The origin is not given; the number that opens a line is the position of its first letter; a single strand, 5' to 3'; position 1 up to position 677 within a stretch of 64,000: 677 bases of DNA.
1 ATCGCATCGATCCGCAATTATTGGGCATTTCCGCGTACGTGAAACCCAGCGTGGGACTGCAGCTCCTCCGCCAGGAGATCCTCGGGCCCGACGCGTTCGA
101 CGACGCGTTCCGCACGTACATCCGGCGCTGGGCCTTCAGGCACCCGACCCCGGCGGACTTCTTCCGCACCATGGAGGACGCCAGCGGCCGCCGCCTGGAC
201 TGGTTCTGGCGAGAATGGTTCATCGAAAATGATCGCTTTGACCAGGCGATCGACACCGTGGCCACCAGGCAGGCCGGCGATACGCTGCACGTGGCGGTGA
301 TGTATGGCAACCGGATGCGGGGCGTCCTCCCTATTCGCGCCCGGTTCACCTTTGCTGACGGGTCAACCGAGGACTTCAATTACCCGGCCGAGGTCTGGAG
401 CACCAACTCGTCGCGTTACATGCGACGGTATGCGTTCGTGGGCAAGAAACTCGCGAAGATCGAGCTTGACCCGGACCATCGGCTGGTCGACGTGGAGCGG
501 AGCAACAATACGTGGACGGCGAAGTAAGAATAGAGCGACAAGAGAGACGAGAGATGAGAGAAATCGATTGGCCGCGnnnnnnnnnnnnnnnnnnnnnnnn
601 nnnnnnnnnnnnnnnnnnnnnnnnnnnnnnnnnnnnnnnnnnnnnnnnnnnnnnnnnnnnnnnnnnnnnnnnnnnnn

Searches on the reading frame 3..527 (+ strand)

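Call 8: search_protein_families(library=pfam, proteins=[window:3-527:+], max_evalue=0.001)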
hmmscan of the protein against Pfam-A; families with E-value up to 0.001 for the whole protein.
window:3-527:+ (174 aa): 1 family
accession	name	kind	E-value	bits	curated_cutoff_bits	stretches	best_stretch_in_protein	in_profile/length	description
PF01433.26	Peptidase_M1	-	2.2e-05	24.6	27.7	1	10-72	157-218/218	Peptidase family M1 domain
